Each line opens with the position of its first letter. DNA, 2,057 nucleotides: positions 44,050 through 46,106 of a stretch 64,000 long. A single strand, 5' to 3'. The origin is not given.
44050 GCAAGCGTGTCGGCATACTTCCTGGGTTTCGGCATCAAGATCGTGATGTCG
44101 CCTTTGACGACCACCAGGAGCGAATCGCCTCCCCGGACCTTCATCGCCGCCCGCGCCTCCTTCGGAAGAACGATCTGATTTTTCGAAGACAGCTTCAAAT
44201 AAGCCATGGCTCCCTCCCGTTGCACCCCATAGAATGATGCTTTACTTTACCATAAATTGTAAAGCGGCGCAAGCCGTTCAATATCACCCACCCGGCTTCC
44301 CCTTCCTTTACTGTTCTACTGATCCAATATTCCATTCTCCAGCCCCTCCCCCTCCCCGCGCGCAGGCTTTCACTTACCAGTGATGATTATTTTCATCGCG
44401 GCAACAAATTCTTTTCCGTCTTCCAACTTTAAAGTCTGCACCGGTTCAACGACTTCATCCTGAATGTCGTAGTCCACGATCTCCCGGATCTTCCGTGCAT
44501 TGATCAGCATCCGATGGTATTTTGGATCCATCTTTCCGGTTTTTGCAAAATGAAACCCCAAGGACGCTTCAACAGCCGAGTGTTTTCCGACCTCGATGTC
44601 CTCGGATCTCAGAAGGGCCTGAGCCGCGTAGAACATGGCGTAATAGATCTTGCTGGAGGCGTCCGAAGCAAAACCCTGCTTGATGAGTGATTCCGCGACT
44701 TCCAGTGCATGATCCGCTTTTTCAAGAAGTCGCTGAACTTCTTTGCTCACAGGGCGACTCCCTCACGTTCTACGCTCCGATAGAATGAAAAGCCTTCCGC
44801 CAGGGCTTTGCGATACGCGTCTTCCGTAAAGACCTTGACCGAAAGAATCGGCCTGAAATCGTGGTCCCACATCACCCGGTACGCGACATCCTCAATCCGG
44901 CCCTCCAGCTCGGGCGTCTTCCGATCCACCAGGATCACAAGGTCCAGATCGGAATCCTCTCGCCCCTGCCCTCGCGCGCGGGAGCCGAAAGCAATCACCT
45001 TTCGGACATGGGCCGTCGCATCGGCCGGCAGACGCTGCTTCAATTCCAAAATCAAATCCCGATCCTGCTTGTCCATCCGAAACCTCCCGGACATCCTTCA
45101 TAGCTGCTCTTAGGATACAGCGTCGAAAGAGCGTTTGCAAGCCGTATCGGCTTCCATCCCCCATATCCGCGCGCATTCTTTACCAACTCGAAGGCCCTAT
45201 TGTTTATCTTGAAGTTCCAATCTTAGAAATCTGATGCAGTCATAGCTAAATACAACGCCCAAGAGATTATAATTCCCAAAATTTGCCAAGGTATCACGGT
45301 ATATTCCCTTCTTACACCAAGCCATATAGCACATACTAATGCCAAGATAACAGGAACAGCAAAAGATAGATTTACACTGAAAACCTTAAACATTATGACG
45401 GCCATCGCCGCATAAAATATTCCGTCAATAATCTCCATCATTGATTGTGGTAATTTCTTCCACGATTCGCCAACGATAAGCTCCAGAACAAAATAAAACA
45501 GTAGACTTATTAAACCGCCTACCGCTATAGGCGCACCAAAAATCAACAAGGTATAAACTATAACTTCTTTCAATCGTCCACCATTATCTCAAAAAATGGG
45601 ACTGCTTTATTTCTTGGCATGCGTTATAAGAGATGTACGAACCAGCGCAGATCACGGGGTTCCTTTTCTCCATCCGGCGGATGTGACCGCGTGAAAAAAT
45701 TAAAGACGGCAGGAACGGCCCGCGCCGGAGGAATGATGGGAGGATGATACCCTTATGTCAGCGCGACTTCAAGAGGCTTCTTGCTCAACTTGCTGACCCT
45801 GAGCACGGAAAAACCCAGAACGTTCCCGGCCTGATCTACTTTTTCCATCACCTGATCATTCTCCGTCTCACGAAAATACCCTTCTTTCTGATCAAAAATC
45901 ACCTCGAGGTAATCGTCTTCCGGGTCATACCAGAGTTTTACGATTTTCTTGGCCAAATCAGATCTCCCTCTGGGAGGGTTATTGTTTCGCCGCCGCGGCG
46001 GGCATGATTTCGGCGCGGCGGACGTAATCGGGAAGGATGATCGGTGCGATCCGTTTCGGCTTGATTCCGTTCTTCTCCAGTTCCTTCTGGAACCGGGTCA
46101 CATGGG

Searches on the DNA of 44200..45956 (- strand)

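Call 62: search_dna_similar(query=window:45590-45775:-, collection=plasmids, mode=distant, max_evalue=0.01, max_rows=10)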
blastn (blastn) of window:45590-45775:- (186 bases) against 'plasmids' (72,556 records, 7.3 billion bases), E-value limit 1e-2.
No match.

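Call 63: search_dna_similar(query=L025:4066-4200:+, collection=plasmids, mode=distant, max_evalue=0.01, max_rows=10)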
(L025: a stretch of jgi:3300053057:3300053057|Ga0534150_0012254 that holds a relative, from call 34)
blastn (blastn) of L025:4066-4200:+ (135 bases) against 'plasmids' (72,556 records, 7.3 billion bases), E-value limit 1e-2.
No match.

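Call 83: search_rna_families(source=L025, start=2850, end=5250, threshold=evalue, max_evalue=1)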
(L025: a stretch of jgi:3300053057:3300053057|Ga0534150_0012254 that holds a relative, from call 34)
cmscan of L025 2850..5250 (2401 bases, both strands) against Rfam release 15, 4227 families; matches with E-value up to 1: 0.
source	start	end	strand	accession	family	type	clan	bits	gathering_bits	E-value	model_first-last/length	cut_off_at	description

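Call 84: search_rna_families(source=window, start=44200, end=45800, threshold=evalue, max_evalue=1)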
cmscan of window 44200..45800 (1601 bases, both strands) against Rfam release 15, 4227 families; matches with E-value up to 1: 0.
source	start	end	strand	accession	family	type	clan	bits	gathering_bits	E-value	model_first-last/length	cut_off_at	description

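Call 85: search_dna_similar(query=window:44300-45800:-, collection=phages, mode=distant, max_evalue=0.001, max_rows=5)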
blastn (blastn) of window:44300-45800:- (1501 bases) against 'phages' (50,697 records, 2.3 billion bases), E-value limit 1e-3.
No match.
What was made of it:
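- Tried and rejected: Plasmid or phage origin (calls 62, 63, 85).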

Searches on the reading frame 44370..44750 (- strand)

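Call 23: search_protein_families(library=pfam, max_evalue=0.01, proteins=[window:44370-44750:-])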
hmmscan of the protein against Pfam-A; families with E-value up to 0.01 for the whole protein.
window:44370-44750:- (126 aa): 2 families
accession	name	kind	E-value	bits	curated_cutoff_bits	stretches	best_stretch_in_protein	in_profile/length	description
PF05168.19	HEPN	-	2.2e-14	54.1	22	1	5-123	1-111/117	HEPN domain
PF05942.16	PaREP1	-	0.00034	21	24.4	1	9-54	3-48/115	Archaeal PaREP1/PaREP8 family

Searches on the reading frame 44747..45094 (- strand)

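Call 23: search_protein_families(library=pfam, max_evalue=0.01, proteins=[window:44747-45094:-])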
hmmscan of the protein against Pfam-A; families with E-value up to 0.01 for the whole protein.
window:44747-45094:- (115 aa): 3 families
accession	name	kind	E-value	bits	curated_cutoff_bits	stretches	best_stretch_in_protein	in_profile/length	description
PF01909.29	NTP_transf_2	-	7.2e-10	39.6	21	1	16-68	6-55/93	Nucleotidyltransferase domain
PF18765.7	Polbeta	-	2.4e-08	34.5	26.9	1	28-63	11-47/93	Polymerase beta, Nucleotidyltransferase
PF22600.2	MTPAP-like_central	-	0.00028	21.4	27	1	31-66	40-73/139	Poly(A) RNA polymerase, mitochondrial-like, central palm domain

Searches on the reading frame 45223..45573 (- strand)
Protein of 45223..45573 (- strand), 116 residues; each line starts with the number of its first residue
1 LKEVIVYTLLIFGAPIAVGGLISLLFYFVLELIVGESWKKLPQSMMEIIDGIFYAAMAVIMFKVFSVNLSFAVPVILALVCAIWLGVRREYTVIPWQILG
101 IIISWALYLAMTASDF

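Call 22: find_encoding_contigs(protein=window:45223-45573:-, flank=10000, max_places=10)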
Protein window:45223-45573:- (116 aa): no gene with exactly this product is on record in the collection.

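Call 23: search_protein_families(library=pfam, max_evalue=0.01, proteins=[window:45223-45573:-])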
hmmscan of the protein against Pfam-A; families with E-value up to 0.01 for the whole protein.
window:45223-45573:- (116 aa): 1 family
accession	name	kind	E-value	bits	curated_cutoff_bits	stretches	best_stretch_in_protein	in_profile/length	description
PF06496.16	DUF1097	-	0.00025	21.7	24.6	1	11-112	17-112/142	Protein of unknown function (DUF1097)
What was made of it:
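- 45223..45573 (-): Cargo B: low-GC 4-TM protein gene (116 aa). Weak DUF1097 match only (call 23).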

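Call 24: search_protein_families(library=ncbifam, max_evalue=0.01, proteins=[window:45223-45573:-])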
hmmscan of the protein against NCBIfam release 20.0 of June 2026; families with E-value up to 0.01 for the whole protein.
window:45223-45573:- (116 aa): 0 families

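Call 68: search_protein_families(library=padloc, max_evalue=0.01, proteins=[window:45223-45573:-])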
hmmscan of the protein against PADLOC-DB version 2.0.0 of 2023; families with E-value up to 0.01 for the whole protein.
window:45223-45573:- (116 aa): 0 families

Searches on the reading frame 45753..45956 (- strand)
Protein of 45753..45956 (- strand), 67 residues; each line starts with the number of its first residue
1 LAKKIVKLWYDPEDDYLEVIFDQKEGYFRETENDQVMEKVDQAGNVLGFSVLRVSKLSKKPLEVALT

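Call 23: search_protein_families(library=pfam, max_evalue=0.01, proteins=[window:45753-45956:-])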
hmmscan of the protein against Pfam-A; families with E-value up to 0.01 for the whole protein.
window:45753-45956:- (67 aa): 1 family
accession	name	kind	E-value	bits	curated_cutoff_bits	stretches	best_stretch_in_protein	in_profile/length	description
PF10049.14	DUF2283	-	2e-07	31.5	23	1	7-55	1-49/49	Protein of unknown function (DUF2283)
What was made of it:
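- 45753..45956 (-): DUF2283-B antitoxin gene. Its toxin gene has been lost here. Its last codons supply the -35 hexamer of element B. Pfam (call 23).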

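Call 24: search_protein_families(library=ncbifam, max_evalue=0.01, proteins=[window:45753-45956:-])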
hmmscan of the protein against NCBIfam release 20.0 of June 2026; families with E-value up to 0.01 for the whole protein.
window:45753-45956:- (67 aa): 0 families

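Call 32: find_homologous_proteins(query=A2, max_evalue=0.001)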
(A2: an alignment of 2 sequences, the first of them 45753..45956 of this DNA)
Query A2 (2 sequences) (67 aa, profile of the alignment): 5335 proteins with E <= 0.001 among 5359 candidates; the best 120 are listed.
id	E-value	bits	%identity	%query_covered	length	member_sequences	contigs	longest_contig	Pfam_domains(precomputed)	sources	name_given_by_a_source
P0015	1.6e-37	145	-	-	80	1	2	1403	PF10049.15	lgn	-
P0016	1.8e-35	139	-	-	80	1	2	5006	PF10049.15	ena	-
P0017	4.4e-35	138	-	-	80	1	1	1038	PF10049.15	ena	-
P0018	1.4e-34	136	-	-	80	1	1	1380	PF10049.15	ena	-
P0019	2.6e-34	135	-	-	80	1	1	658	PF10049.15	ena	-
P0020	4.0e-34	134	-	-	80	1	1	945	PF10049.15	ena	-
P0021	4.1e-34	134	-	-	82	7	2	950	PF10049.15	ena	-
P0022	5.3e-34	134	-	-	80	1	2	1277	PF10049.15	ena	-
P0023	1.0e-33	133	-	-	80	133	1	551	PF10049.15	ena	-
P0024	1.0e-33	133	-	-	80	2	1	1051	PF10049.15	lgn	-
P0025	1.1e-33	133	-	-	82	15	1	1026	PF10049.15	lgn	-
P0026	1.1e-33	133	-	-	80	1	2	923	PF10049.15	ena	-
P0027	1.3e-33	133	-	-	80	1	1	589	PF10049.15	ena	-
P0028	1.4e-33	133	-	-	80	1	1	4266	PF10049.15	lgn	-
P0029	1.5e-33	133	-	-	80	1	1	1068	PF10049.15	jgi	jgi:uncharacterized protein YuzE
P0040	1.1e-32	130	-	-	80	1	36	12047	PF10049.15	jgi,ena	-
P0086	5.1e-25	105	97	100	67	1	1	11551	PF10049.15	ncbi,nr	ncbi:MAG: DUF2283 domain-containing protein [Nitrospirae bacterium]|nr:DUF2283 domain-containing pro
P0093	1.0e-24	104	96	100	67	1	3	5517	PF10049.15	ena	-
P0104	1.6e-24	104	97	100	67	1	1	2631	PF10049.15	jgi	jgi:uncharacterized protein YuzE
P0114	3.0e-24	103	96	100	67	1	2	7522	PF10049.15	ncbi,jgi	jgi:uncharacterized protein YuzE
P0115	3.1e-24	103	96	100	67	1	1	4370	PF10049.15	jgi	jgi:uncharacterized protein YuzE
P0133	8.4e-24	101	95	99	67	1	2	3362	PF10049.15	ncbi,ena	-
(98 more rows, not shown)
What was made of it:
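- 45753..45956 (-): Orthologs at 95-99% identity (call 32).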

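Call 33: find_encoding_contigs(protein=P0086, flank=6000, max_places=4)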
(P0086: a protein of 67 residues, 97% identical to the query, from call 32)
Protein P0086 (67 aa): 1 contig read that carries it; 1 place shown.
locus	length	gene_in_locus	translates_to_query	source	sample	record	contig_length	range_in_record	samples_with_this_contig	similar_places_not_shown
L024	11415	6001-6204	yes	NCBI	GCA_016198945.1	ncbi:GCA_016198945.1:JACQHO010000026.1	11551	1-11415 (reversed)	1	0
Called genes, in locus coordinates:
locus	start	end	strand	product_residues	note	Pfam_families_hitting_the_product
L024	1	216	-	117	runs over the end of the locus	PF02629:CoA_binding (weak), PF13380:CoA_binding_2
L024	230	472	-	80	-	-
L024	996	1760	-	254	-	PF01936:NYN, PF12872:OST-HTH (weak)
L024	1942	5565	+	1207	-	PF02463:SMC_N, PF13175:AAA_15, PF13304:AAA_21 (weak), PF13476:AAA_23, PF13555:AAA_29 (weak), PF06470:SMC_hinge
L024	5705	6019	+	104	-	PF18810:PBECR2 (weak)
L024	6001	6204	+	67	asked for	PF10049:DUF2283 (weak)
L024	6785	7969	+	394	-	-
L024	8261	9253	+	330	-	-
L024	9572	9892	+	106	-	PF14343:PrcB_C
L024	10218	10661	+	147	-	PF01850:PIN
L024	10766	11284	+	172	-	PF07152:YaeQ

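Call 34: find_encoding_contigs(protein=P0114, flank=6000, max_places=4)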
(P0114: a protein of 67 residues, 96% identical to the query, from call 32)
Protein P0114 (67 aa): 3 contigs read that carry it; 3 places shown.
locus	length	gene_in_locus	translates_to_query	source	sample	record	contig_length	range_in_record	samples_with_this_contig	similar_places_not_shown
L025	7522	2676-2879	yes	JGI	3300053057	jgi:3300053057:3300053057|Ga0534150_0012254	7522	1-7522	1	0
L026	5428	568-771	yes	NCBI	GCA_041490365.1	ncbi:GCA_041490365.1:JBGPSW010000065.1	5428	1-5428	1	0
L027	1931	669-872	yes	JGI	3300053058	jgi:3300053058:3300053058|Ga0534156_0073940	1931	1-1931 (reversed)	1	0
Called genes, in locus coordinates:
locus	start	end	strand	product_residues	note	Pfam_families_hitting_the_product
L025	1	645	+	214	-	?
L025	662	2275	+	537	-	PF00890:FAD_binding_2, PF01266:DAO (faint), PF03486:HI0933_like (weak), PF07992:Pyr_redox_2 (weak), PF12831:FAD_oxidored (weak)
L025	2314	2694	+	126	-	-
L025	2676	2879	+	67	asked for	PF10049:DUF2283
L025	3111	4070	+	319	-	-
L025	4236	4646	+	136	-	-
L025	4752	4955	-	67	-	PF02545:Maf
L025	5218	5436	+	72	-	PF04014:MazE_antitoxin (weak)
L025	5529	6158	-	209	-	PF02545:Maf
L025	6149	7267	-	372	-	PF01207:Dus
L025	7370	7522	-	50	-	?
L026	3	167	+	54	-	?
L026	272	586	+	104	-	-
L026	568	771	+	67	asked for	PF10049:DUF2283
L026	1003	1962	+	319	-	-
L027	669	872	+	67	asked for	PF10049:DUF2283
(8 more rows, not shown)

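Call 35: find_encoding_contigs(protein=P0093, flank=6000, max_places=4)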
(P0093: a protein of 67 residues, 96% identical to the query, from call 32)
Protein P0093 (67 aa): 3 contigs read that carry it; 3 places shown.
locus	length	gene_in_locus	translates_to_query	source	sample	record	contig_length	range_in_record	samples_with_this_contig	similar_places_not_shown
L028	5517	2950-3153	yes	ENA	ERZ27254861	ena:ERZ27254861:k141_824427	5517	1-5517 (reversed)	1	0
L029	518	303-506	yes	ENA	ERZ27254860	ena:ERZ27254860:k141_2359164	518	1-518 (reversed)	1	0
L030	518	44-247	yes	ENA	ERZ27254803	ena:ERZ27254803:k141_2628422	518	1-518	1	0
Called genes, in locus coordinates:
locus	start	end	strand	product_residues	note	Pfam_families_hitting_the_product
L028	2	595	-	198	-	?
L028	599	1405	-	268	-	PF01113:DapB_N, PF05173:DapB_C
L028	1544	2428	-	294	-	PF00701:DHDPS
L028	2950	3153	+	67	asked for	PF10049:DUF2283 (weak)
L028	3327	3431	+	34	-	-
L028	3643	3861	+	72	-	PF04014:MazE_antitoxin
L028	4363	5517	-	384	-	?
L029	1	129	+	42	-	?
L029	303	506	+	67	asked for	PF10049:DUF2283 (weak)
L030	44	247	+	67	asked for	PF10049:DUF2283 (weak)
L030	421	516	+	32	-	?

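Call 50: find_encoding_contigs(protein=P0115, flank=6000, max_places=4)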
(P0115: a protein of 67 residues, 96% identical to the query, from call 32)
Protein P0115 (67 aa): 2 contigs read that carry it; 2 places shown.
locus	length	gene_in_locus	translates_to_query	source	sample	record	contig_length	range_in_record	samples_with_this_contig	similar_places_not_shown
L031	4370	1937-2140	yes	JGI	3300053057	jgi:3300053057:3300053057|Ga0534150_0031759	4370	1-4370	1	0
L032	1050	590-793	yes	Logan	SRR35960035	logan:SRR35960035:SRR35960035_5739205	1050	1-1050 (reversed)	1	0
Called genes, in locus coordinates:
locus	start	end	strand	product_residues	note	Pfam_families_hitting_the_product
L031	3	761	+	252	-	?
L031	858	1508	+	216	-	PF00484:Pro_CA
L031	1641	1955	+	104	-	PF18810:PBECR2 (weak)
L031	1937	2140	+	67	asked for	PF10049:DUF2283 (weak)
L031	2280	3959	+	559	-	PF00005:ABC_tran, PF02463:SMC_N (faint), PF13476:AAA_23 (faint), PF13304:AAA_21 (weak), PF12848:ABC_tran_Xtn, PF00005:ABC_tran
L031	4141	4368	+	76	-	?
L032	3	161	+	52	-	?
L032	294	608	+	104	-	PF18810:PBECR2 (weak)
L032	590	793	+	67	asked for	PF10049:DUF2283 (weak)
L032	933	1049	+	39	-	?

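Call 51: find_encoding_contigs(protein=P0133, flank=6000, max_places=4)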
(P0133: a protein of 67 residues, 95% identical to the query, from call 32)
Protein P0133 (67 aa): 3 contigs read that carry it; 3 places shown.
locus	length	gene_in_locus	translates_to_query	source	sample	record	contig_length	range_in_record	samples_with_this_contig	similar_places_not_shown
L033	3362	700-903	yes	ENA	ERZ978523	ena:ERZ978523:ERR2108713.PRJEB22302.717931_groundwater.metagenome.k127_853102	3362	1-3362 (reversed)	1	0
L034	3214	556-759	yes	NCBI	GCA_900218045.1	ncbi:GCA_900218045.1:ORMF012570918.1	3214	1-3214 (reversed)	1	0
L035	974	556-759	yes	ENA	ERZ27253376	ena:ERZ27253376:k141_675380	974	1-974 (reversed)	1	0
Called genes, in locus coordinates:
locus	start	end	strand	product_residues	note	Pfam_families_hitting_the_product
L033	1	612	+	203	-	?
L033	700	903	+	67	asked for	PF10049:DUF2283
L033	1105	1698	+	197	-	-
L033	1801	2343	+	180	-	-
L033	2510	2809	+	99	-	PF04014:MazE_antitoxin (weak)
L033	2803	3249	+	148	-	PF01850:PIN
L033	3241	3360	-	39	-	?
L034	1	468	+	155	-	?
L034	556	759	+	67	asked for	PF10049:DUF2283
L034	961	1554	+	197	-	-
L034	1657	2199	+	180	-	-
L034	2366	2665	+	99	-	PF04014:MazE_antitoxin (weak)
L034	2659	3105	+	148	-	PF01850:PIN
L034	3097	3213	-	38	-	?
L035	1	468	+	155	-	?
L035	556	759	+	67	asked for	PF10049:DUF2283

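Call 52: find_encoding_contigs(protein=P0104, flank=6000, max_places=4)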
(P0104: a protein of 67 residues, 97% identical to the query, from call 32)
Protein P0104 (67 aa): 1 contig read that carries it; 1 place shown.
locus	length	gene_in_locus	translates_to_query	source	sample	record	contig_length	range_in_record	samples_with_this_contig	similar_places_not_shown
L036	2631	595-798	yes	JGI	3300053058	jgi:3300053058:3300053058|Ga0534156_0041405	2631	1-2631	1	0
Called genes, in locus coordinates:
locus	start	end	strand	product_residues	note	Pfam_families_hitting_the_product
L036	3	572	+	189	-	?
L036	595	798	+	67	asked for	PF10049:DUF2283 (weak)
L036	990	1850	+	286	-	PF13365:Trypsin_2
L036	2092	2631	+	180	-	?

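Call 67: search_protein_families(library=pfam, max_evalue=0.01, proteins=[L024:6785-7969:+, L024:8261-9253:+, L025:3111-4070:+, L025:4236-4646:+, L033:1105-1698:+, L033:1801-2343:+, L036:990-1850:+, L025:2314-2694:+, L024:6205-6351:+, L036:2092-2631:+])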
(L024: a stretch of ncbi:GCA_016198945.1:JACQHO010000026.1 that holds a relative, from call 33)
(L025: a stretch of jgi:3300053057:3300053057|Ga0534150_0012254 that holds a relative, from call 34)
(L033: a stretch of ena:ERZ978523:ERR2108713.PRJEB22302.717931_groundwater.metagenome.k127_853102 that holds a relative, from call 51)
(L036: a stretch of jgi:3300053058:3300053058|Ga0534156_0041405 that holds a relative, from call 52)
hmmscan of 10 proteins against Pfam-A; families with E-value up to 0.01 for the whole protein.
L024:6785-7969:+ (394 aa): 12 families
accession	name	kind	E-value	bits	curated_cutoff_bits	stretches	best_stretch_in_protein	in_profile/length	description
PF13717.11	Zn_ribbon_4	-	5.8e-05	23.4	30.3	1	273-302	3-32/36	zinc-ribbon domain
PF05129.18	Zn_ribbon_Elf1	-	6.7e-05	23.3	29.8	1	266-305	16-56/79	Transcription elongation factor Elf1 like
PF21344.3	Zn_ribbon_LysW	-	9.6e-05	22.4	27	0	274-309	2-35/46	Alpha-aminoadipate carrier protein LysW-like, globular domain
PF01155.25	HypA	-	0.00034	21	28.9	0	212-263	63-107/112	Hydrogenase/urease nickel incorporation, metallochaperone, hypA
PF23454.1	Zn_ribbon_Brz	-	0.00077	20.5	27.9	0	271-286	4-19/58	Transcriptional regulator Brz zinc beta ribbon domain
PF14354.12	Lar_restr_allev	-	0.00095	19.8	28.6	0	219-250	3-33/58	Restriction alleviation protein Lar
PF12647.12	RNHCP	-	0.0014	19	24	0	271-310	2-38/90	RNHCP domain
PF25206.1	DUF7836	-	0.0017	18.6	26.7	1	274-304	9-39/59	Domain of unknown function (DUF7836)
PF07191.17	Zn_ribbon_6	-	0.0049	17.3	25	0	244-305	2-39/67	Double zinc ribbon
PF25164.1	CoiA_N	-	0.0072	16.3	26.3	0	270-282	15-27/50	Competence protein CoiA, N-terminal domain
PF24441.1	DUF7560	-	0.0077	16.4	27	0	272-303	5-35/44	Family of unknown function (DUF7560)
PF01485.27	IBR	-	0.0079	16.7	24.3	0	214-250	13-49/65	IBR domain, a half RING-finger domain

L024:8261-9253:+ (330 aa): 0 families

L025:3111-4070:+ (319 aa): 1 family
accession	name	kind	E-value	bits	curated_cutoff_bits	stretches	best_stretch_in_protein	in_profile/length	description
PF13676.11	TIR_2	-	0.00086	20.2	28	1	10-125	1-111/122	TIR domain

L025:4236-4646:+ (136 aa): 1 family
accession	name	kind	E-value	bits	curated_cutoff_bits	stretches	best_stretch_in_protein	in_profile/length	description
PF12670.12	DUF3792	-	0.00043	20.9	31.3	1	36-119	32-115/115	Protein of unknown function (DUF3792)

L033:1105-1698:+ (197 aa): 0 families

L033:1801-2343:+ (180 aa): 0 families

L036:990-1850:+ (286 aa): 1 family
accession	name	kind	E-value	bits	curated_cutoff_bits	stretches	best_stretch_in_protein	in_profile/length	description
PF13365.12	Trypsin_2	-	2e-11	45.3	27.6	1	45-227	1-137/144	Trypsin-like peptidase domain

L025:2314-2694:+ (126 aa): 1 family
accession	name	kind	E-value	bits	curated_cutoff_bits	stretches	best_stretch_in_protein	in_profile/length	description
PF18810.6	PBECR2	-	0.00012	22.7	27.1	1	23-110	14-102/120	phage-Barnase-EndoU-ColicinE5/D-RelE like nuclease2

L024:6205-6351:+ (48 aa): 0 families

L036:2092-2631:+ (180 aa): 0 families

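Call 68: search_protein_families(library=padloc, max_evalue=0.01, proteins=[L025:3111-4070:+, L025:4236-4646:+, L033:1105-1698:+, L033:1801-2343:+, L036:990-1850:+, L036:2092-2631:+, L024:6785-7969:+, L024:8261-9253:+])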
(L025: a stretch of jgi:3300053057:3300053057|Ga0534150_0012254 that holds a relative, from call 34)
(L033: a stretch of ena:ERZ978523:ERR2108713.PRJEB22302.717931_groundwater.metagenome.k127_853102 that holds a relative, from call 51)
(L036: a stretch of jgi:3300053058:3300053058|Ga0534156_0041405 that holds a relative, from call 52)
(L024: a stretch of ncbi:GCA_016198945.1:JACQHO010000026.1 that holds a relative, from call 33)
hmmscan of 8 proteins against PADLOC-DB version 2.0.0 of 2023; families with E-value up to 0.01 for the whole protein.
L025:3111-4070:+ (319 aa): 0 families

L025:4236-4646:+ (136 aa): 0 families

L033:1105-1698:+ (197 aa): 0 families

L033:1801-2343:+ (180 aa): 0 families

L036:990-1850:+ (286 aa): 6 families
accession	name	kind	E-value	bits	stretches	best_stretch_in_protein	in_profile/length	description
PDLC05022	PDC-S45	-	2.5e-08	31.2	1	39-236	29-219/293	-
PDLC03855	LmuA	-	2.4e-06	25.1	1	37-123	14-83/425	-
PDLC02960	RT-Protease_XI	-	8.2e-06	23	1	40-229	345-477/506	single gene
PDLC02959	RT-Protease_XI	-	1.8e-05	21.9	1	40-245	347-488/510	single gene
PDLC02163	Avs2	-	0.0034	13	1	42-121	23-101/1576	-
PDLC04593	PDC-M35A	-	0.0073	14.1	0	160-231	103-173/216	-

L036:2092-2631:+ (180 aa): 0 families

L024:6785-7969:+ (394 aa): 2 families
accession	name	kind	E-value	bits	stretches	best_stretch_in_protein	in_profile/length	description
PDLC03859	LmuB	-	5.5e-05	20.5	1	79-240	218-351/611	-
PDLC00695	Effector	-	0.0023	15.5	1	3-100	32-115/195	2TM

L024:8261-9253:+ (330 aa): 0 families

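Call 73: find_encoding_contigs(protein=P0040, flank=3500, max_places=10)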
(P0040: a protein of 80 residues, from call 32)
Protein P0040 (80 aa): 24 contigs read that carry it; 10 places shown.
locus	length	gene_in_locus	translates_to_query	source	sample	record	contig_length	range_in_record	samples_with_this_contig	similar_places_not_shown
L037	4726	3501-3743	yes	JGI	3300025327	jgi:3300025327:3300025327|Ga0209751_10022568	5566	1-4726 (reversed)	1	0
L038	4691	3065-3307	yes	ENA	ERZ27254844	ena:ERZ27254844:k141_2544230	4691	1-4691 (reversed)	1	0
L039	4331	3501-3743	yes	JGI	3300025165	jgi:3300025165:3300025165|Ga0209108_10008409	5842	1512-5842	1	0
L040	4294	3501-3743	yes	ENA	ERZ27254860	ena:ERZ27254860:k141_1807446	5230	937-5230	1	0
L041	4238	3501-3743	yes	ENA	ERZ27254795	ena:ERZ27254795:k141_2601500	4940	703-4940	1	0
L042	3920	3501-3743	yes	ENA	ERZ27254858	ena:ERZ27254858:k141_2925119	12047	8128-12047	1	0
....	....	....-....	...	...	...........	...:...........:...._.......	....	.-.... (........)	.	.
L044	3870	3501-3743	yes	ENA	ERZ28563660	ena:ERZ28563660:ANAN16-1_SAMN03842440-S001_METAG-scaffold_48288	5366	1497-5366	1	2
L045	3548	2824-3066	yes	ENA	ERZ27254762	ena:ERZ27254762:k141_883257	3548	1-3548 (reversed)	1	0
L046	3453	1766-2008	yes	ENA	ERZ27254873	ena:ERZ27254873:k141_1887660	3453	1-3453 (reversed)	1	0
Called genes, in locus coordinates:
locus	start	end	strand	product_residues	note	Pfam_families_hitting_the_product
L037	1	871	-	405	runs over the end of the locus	PF13231:PMT_2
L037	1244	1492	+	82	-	-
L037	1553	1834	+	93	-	-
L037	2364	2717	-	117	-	PF18480:DUF5615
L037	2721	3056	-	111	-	PF04255:DUF433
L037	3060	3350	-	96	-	-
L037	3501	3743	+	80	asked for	PF10049:DUF2283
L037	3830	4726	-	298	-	?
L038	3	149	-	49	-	?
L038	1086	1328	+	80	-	PF02604:PhdYeFM_antitox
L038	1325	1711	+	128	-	PF01850:PIN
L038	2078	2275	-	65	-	PF02416:TatA_B_E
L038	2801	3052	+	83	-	-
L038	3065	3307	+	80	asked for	PF10049:DUF2283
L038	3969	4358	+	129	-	-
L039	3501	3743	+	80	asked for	PF10049:DUF2283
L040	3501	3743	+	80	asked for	PF10049:DUF2283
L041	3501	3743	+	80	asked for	PF10049:DUF2283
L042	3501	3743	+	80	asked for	PF10049:DUF2283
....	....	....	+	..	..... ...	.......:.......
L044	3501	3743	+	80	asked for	PF10049:DUF2283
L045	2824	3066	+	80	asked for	PF10049:DUF2283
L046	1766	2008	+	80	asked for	PF10049:DUF2283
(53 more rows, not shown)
